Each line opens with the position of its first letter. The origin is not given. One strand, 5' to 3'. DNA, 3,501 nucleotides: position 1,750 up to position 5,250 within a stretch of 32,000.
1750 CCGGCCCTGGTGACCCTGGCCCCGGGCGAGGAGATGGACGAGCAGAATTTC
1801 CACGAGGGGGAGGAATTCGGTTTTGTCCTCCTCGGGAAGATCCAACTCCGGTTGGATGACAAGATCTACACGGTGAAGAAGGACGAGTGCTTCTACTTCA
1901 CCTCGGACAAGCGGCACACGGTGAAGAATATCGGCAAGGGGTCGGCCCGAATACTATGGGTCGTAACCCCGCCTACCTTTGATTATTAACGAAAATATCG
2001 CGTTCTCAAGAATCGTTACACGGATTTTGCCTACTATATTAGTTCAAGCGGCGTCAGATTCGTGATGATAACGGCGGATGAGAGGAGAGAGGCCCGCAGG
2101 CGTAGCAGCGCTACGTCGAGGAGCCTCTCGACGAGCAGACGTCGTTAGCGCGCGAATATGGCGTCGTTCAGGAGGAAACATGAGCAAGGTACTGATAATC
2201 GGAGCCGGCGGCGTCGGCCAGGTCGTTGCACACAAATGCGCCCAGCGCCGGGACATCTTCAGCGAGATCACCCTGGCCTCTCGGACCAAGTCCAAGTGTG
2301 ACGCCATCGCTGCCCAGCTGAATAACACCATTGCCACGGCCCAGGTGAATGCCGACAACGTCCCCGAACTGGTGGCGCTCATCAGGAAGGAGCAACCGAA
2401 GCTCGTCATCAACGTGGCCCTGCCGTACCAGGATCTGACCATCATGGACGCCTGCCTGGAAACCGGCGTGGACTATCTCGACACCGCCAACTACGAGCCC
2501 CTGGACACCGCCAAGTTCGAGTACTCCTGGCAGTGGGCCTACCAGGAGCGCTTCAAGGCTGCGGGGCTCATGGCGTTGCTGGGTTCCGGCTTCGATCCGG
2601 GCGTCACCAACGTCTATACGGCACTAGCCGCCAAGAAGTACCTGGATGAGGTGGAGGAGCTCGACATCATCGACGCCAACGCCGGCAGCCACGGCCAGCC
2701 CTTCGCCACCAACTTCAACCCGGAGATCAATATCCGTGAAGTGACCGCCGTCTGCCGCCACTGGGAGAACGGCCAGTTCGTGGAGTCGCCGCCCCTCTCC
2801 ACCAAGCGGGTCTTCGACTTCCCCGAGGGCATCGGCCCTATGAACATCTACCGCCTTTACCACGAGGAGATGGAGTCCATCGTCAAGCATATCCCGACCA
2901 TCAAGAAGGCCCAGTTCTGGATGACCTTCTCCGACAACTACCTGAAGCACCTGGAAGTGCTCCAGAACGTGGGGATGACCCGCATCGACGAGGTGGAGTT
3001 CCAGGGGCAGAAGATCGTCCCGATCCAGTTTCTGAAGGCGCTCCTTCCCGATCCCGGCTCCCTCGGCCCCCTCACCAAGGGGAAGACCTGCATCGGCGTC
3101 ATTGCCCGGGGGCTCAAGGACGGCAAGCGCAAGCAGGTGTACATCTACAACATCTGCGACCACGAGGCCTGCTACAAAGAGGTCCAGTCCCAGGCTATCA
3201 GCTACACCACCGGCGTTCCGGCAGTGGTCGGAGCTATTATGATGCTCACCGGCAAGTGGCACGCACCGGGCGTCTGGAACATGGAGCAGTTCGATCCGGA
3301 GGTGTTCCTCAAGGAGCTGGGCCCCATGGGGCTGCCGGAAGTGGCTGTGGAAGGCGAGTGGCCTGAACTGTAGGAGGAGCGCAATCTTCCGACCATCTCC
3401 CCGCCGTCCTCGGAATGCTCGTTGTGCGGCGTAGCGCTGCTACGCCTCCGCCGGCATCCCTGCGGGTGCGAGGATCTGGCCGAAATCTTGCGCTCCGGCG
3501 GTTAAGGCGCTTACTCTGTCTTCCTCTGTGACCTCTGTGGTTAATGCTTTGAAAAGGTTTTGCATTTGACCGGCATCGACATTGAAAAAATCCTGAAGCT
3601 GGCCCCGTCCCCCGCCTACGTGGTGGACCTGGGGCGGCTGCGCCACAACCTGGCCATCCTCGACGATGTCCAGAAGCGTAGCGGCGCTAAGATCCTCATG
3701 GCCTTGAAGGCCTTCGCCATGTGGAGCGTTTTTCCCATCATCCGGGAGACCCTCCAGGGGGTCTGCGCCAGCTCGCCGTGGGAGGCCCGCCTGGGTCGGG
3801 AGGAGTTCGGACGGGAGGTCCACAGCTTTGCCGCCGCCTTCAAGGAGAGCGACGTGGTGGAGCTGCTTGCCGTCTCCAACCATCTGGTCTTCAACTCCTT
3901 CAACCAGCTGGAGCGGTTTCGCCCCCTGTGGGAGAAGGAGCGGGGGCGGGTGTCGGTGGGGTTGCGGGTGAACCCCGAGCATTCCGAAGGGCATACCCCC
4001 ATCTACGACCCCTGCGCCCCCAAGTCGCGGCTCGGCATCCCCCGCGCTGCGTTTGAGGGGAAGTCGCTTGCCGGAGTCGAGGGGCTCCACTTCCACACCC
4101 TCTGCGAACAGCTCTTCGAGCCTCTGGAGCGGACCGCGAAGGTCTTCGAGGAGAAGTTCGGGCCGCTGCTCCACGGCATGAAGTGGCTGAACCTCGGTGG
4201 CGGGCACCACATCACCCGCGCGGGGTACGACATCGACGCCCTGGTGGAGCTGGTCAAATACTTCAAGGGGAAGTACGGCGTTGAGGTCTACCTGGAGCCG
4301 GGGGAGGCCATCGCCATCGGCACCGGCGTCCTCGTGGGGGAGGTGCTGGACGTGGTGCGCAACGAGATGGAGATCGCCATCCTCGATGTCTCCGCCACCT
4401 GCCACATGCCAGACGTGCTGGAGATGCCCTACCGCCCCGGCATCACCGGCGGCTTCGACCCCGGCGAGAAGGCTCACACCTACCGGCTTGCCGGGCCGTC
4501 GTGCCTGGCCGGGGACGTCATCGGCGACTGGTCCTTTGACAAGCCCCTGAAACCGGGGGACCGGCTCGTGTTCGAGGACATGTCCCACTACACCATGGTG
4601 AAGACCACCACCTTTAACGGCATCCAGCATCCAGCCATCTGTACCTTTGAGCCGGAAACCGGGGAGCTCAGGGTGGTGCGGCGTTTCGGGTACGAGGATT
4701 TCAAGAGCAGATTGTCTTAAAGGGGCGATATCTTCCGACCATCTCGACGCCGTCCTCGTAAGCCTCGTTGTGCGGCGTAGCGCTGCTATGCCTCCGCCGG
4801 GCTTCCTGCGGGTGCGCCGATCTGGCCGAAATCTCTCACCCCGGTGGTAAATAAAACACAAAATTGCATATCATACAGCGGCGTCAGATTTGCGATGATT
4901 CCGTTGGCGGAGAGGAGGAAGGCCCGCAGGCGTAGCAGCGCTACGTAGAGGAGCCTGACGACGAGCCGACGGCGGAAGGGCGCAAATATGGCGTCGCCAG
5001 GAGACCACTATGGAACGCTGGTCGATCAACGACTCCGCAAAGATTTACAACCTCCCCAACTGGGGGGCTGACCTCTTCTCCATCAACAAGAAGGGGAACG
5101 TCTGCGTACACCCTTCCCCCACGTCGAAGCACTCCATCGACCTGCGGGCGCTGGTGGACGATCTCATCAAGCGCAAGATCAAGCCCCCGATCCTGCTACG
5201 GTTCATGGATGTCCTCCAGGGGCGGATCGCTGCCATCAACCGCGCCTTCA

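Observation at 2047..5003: Four copies of a structured element of about 120 nt bracket every polyamine-biosynthesis gene, and the two 5'-leader copies show compensatory base-pair changes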

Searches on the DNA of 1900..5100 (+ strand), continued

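Call 80: search_with_rna_model(model_id=R1, sources=[L152, L153, L154, L155, L156, L157, L148, L149, L150, L151], max_evalue=0.01)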
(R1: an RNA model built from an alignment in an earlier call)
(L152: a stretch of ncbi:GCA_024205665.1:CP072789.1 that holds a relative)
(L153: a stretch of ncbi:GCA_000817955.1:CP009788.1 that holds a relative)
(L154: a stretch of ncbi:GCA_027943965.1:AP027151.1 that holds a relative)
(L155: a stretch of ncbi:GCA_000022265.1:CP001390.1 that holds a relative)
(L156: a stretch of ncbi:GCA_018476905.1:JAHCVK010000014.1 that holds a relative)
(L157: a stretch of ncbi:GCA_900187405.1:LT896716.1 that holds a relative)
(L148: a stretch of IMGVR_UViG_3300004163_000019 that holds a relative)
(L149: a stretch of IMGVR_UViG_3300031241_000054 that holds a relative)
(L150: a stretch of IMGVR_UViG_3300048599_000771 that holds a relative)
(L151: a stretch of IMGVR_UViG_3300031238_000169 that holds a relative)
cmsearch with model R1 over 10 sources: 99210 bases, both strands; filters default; matches with E-value up to 0.01: 24.
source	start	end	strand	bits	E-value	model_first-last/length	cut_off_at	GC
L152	4796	4933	-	100.5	2.5e-27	1-137/137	no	0.64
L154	864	999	+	99.5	4.7e-27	1-137/137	no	0.65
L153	3500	3637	-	97.3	2.1e-26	1-137/137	no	0.65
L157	793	931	-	97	2.6e-26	1-137/137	no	0.68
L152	3450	3587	-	95.8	5.9e-26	1-137/137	no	0.65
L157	6941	7078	+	90.7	2e-24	1-137/137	no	0.59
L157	960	1095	+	88.1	1.2e-23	1-137/137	no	0.69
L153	4862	4996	+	88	1.3e-23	1-137/137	no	0.59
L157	4675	4812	-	87.5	1.7e-23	1-137/137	no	0.64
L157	2297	2434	-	87.2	2.2e-23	1-137/137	no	0.66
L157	4860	4994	+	81.4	1.2e-21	1-137/137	no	0.65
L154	669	806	-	79.1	5.4e-21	1-137/137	no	0.66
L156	2079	2293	+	62.1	6.4e-16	1-137/137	no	0.61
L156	1918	2055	-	58.3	8.6e-15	1-137/137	no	0.62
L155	2238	2338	-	40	2.3e-09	1-137/137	no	0.56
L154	668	805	+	23.5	0.00018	1-137/137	no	0.66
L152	4795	4932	+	23.2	0.00023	1-137/137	no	0.64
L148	388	404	-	20.9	0.0011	61-77/137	no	0.71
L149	4705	4721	+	20.9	0.0011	61-77/137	no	0.71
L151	9979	9995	-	20.9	0.0011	61-77/137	no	0.71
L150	1613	1704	+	20.8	0.0011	1-113/137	3'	0.61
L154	4604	4738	-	19.9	0.0021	1-137/137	no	0.68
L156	1916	2054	+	18.6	0.0052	1-137/137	no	0.63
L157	2296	2433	+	18.1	0.0075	1-137/137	no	0.65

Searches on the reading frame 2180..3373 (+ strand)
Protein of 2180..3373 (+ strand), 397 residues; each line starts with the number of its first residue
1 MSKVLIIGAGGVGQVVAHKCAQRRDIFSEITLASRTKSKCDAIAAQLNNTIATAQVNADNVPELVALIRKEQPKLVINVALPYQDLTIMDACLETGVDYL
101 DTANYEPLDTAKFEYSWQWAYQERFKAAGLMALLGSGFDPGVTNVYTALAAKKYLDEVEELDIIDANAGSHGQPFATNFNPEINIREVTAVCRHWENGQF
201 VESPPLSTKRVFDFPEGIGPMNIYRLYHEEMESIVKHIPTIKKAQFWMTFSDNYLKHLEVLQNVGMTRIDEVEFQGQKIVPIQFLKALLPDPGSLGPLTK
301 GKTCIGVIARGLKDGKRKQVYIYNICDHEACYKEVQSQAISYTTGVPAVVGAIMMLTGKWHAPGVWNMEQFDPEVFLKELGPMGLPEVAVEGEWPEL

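Call 9: find_encoding_contigs(protein=window:2180-3373:+, flank=10000, max_places=10)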
Protein window:2180-3373:+ (397 aa): 21 contigs read that carry it; 10 places shown.
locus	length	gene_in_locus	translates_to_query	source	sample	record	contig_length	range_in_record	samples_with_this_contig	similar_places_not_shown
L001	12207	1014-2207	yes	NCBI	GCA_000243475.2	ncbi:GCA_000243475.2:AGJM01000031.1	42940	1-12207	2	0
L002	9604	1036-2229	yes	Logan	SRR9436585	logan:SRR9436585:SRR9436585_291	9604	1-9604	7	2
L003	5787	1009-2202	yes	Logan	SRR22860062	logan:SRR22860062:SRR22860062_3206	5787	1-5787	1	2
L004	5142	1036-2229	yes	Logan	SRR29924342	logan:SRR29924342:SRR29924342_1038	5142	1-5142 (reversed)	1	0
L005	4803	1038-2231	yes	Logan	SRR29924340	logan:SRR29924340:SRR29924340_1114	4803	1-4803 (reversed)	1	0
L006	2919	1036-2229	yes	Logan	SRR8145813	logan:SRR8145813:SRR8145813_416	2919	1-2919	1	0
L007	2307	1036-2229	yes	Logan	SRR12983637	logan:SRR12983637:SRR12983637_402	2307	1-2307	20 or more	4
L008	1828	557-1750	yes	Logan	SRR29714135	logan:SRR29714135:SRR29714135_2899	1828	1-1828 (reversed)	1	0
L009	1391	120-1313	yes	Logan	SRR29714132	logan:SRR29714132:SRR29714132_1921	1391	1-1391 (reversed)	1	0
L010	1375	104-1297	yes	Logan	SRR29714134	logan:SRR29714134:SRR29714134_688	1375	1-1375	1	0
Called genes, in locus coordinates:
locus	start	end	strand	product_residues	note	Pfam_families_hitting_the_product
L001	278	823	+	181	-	PF12844:HTH_19, PF13443:HTH_26 (weak), PF13560:HTH_31, PF01381:HTH_3, PF07883:Cupin_2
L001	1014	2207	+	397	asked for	PF03435:Sacchrp_dh_NADP, PF16653:Sacchrp_dh_C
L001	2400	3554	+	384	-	PF00278:Orn_DAP_Arg_deC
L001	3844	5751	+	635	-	PF02784:Orn_Arg_deC_N, PF17810:Arg_decarb_HB, PF17944:Arg_decarbox_C (weak)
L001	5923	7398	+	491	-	PF00004:AAA, PF17862:AAA_lid_3 (weak)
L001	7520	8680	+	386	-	PF07690:MFS_1, PF00083:Sugar_tr (weak)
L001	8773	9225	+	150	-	PF16747:Adhesin_E (weak)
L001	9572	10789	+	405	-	-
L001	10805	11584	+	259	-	PF22113:Mtrc-MtrF_II-IV_dom (faint), PF14522:Cytochrome_C7 (faint)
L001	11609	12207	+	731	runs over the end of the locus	PF14522:Cytochrome_C7 (faint), PF14537:Cytochrom_c3_2 (faint), PF22113:Mtrc-MtrF_II-IV_dom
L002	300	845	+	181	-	PF12844:HTH_19, PF13443:HTH_26 (weak), PF13560:HTH_31, PF01381:HTH_3, PF07883:Cupin_2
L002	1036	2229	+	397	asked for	PF03435:Sacchrp_dh_NADP, PF16653:Sacchrp_dh_C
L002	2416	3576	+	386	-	PF00278:Orn_DAP_Arg_deC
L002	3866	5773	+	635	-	PF02784:Orn_Arg_deC_N, PF17810:Arg_decarb_HB, PF17944:Arg_decarbox_C (weak)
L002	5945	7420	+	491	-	PF00004:AAA, PF17862:AAA_lid_3 (weak)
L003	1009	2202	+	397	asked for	PF03435:Sacchrp_dh_NADP, PF16653:Sacchrp_dh_C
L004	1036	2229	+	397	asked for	PF03435:Sacchrp_dh_NADP, PF16653:Sacchrp_dh_C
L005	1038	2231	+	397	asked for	PF03435:Sacchrp_dh_NADP, PF16653:Sacchrp_dh_C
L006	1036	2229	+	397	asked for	PF03435:Sacchrp_dh_NADP, PF16653:Sacchrp_dh_C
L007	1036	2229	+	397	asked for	PF03435:Sacchrp_dh_NADP, PF16653:Sacchrp_dh_C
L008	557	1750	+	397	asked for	PF03435:Sacchrp_dh_NADP, PF16653:Sacchrp_dh_C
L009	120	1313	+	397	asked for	PF03435:Sacchrp_dh_NADP, PF16653:Sacchrp_dh_C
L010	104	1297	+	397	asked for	PF03435:Sacchrp_dh_NADP, PF16653:Sacchrp_dh_C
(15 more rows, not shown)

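Call 92: search_protein_families(library=ncbifam, proteins=[window:2180-3373:+], max_evalue=1e-10)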
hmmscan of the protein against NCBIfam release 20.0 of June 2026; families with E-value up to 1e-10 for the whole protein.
window:2180-3373:+ (397 aa): 1 family
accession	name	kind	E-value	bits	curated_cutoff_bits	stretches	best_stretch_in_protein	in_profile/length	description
NF043000.1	carsnrspmd_synth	equivalog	3.2e-123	412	800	1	4-386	3-397/405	carboxynorspermidine synthase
